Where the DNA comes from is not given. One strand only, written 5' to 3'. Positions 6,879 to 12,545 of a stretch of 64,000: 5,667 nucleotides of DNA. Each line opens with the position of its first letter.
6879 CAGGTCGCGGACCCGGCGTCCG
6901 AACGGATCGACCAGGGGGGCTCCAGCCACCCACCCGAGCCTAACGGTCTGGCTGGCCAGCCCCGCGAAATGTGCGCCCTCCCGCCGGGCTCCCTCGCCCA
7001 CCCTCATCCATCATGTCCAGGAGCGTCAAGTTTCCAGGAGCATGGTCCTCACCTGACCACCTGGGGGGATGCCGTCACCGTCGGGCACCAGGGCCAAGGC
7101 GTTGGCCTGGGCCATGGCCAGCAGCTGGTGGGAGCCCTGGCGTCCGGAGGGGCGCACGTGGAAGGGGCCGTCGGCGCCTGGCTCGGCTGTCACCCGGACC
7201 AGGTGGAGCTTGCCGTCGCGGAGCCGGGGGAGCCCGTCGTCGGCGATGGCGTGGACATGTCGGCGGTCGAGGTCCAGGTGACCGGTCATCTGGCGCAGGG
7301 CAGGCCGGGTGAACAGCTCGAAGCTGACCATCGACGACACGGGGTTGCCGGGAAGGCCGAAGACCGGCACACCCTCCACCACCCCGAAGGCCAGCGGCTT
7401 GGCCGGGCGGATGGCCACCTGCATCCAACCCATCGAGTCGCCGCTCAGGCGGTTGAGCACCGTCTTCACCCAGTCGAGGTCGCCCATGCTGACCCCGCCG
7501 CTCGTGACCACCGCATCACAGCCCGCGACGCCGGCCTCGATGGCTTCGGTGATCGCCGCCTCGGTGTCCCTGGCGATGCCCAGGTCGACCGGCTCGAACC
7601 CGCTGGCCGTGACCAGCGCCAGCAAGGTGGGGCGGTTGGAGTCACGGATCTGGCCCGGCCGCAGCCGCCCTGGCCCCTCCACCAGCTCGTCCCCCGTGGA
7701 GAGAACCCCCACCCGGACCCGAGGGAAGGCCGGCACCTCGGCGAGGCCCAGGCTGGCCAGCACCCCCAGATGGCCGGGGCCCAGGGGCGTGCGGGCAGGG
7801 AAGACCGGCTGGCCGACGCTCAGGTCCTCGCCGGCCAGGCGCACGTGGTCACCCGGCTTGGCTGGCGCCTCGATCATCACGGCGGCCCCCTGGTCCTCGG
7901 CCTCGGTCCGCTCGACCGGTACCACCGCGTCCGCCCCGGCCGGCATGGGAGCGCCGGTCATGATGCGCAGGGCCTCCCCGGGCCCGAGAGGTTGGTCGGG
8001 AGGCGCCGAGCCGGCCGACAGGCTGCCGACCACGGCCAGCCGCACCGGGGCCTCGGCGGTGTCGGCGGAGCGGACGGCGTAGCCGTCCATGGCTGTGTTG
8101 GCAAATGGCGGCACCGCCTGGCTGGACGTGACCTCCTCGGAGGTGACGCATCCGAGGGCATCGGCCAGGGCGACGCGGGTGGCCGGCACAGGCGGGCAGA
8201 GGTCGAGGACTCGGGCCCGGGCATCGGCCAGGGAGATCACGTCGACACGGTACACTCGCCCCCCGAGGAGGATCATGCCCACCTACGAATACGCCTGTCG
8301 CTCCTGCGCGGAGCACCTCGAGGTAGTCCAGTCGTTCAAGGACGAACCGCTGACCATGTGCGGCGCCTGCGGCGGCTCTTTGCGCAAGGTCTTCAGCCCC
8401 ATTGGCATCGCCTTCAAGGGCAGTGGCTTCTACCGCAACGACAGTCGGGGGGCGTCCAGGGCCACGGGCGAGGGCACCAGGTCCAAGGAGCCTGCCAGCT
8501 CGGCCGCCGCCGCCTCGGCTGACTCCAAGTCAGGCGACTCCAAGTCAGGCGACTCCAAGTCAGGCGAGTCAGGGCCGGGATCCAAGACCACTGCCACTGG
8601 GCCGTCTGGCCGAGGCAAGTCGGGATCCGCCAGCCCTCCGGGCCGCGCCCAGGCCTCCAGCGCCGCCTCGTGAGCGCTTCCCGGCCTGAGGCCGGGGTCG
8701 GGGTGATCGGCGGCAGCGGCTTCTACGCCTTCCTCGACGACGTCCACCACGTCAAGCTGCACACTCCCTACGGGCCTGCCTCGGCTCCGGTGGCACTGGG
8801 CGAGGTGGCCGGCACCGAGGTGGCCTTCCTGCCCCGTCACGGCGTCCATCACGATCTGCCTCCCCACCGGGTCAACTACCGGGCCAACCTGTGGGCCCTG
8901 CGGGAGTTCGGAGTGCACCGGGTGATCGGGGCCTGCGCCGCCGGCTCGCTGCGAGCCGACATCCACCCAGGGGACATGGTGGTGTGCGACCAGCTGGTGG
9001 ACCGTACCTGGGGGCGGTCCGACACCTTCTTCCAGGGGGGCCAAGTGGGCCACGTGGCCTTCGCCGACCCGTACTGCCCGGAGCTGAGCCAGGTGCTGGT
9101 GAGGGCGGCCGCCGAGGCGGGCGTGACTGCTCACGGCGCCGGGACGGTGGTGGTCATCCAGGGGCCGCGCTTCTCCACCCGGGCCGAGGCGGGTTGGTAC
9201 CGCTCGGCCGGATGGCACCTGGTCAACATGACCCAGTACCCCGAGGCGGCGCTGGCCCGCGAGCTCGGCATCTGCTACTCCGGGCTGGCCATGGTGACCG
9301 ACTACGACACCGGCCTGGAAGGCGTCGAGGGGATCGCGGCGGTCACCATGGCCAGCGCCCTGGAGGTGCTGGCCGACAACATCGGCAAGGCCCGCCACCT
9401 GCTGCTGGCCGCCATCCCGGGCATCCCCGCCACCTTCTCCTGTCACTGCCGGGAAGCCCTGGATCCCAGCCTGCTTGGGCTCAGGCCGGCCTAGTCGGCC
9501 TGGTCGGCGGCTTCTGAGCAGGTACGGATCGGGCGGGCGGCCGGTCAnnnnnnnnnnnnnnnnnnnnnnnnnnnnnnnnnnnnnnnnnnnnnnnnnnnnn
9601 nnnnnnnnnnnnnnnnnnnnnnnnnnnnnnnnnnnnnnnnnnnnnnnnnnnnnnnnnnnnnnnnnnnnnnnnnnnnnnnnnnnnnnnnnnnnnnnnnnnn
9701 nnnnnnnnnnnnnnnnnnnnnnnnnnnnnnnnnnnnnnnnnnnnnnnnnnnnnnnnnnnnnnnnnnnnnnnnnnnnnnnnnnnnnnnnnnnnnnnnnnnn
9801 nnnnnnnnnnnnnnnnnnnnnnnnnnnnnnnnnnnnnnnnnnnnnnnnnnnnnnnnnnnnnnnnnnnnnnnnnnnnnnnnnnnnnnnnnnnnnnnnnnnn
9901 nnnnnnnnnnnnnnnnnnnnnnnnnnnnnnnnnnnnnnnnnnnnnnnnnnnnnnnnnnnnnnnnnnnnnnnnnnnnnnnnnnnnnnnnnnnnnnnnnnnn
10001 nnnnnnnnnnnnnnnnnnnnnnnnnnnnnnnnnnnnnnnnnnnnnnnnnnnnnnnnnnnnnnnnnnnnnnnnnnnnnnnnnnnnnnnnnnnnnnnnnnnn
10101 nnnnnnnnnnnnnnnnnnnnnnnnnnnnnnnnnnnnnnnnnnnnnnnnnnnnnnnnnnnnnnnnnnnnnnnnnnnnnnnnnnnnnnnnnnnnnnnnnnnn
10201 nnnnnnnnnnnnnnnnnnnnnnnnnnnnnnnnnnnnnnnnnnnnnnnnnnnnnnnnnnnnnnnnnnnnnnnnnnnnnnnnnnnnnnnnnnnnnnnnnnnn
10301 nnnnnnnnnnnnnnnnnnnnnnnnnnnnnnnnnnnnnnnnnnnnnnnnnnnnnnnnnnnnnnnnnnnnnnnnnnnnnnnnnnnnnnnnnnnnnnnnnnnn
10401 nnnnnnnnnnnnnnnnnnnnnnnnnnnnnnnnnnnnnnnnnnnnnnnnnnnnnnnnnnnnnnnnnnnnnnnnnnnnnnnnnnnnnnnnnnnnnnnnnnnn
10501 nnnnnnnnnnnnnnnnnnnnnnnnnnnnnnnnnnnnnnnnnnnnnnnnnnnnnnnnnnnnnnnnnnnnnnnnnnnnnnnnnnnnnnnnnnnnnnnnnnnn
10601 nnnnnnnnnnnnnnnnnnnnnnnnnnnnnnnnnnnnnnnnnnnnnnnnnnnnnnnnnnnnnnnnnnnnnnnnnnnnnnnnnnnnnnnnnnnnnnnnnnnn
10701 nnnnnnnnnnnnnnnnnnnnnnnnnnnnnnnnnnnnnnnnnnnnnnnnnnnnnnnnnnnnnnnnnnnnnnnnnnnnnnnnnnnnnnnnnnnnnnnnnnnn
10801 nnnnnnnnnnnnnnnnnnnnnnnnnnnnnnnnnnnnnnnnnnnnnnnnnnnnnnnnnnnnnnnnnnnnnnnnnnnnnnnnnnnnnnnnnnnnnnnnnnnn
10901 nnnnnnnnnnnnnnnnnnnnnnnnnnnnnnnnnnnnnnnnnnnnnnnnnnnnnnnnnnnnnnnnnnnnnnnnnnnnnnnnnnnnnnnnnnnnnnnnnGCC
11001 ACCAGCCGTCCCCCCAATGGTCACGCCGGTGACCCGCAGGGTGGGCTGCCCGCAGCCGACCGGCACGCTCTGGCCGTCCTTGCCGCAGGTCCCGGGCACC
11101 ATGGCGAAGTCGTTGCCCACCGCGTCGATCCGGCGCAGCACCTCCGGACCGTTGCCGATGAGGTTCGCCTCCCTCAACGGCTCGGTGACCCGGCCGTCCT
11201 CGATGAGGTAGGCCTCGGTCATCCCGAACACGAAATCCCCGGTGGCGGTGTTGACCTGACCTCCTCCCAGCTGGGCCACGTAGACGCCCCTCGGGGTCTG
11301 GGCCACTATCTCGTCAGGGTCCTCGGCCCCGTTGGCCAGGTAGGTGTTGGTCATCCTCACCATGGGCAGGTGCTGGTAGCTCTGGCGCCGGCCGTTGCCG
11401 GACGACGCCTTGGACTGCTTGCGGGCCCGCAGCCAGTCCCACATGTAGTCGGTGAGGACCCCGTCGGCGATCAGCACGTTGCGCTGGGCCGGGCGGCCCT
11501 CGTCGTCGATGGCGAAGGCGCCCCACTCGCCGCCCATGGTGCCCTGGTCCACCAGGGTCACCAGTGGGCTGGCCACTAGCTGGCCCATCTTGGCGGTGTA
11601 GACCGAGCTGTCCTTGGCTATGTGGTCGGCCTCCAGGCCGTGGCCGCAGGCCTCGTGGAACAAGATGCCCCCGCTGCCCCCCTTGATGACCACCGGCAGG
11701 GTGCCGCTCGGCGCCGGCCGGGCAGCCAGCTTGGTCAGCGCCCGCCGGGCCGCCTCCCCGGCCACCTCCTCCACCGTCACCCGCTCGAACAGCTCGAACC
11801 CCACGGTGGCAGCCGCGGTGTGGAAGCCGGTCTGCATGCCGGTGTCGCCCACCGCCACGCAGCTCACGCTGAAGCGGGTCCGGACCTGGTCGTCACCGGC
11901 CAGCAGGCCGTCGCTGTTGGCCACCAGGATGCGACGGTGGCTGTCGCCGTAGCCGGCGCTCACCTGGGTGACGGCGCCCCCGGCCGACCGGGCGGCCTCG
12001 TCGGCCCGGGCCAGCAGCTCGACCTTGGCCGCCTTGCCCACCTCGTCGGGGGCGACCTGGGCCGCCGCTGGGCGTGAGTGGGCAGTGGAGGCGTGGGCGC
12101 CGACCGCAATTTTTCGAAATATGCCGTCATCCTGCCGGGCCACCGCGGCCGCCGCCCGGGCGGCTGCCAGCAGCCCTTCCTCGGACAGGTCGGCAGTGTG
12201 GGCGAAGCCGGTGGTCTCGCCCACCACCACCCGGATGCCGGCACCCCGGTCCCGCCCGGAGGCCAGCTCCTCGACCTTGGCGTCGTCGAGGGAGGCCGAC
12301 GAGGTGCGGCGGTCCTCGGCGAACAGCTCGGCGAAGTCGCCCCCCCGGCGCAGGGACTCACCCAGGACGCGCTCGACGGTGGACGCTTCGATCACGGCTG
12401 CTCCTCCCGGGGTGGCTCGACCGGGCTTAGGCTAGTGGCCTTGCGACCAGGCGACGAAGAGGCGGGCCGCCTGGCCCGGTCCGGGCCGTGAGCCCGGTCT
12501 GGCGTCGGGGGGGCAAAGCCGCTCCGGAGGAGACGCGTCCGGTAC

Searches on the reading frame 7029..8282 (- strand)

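Call 11: search_protein_families(library=pfam, proteins=[window:7029-8282:-], max_evalue=0.001)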
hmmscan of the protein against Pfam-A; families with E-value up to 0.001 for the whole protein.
window:7029-8282:- (418 aa): 3 families
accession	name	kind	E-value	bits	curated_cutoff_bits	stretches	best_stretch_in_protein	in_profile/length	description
PF03453.22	MoeA_N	-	8.9e-46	155.9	30.8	1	16-179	1-160/160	MoeA N-terminal region (domain I and II)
PF00994.29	MoCF_biosynth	-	1.4e-30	106.3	26.6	1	192-330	1-143/144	Probable molybdopterin binding domain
PF03454.20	MoeA_C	-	1.7e-08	35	22.1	1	357-415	13-71/72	MoeA C-terminal region (domain IV)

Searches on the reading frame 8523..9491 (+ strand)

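Call 11: search_protein_families(library=pfam, proteins=[window:8523-9491:+], max_evalue=0.001)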
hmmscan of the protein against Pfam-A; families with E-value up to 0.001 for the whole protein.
window:8523-9491:+ (323 aa): 1 family
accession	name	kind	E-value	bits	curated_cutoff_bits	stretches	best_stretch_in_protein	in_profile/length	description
PF01048.26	PNP_UDP_1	-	7.6e-41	140.5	25.1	1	59-298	2-232/233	Phosphorylase superfamily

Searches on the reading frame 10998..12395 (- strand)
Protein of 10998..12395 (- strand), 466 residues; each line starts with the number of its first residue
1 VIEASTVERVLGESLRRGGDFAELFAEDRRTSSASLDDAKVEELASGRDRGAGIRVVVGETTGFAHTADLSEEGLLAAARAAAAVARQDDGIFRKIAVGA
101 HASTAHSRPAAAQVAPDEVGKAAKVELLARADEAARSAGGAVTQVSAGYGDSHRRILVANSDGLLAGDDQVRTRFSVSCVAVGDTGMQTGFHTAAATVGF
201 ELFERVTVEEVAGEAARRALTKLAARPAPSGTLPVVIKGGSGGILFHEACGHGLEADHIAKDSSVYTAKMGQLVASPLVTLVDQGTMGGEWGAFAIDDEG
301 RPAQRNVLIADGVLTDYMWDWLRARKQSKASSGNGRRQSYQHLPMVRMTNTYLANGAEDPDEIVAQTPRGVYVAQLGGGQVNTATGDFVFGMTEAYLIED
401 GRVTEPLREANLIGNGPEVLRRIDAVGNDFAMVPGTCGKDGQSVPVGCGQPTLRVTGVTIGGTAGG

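Call 11: search_protein_families(library=pfam, proteins=[window:10998-12395:-], max_evalue=0.001)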
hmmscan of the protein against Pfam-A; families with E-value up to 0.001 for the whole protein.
window:10998-12395:- (466 aa): 3 families
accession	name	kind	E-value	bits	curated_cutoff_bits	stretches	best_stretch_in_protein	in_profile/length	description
PF19289.4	PmbA_TldD_3rd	-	7.6e-66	221.9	22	1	230-462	1-220/220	PmbA/TldA metallopeptidase C-terminal domain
PF19290.4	PmbA_TldD_2nd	-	1.7e-19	70.7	20.9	1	116-223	3-109/109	PmbA/TldA metallopeptidase central domain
PF01523.21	PmbA_TldD_1st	-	2.7e-16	59.9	20.9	1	22-86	1-65/65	PmbA/TldA metallopeptidase domain 1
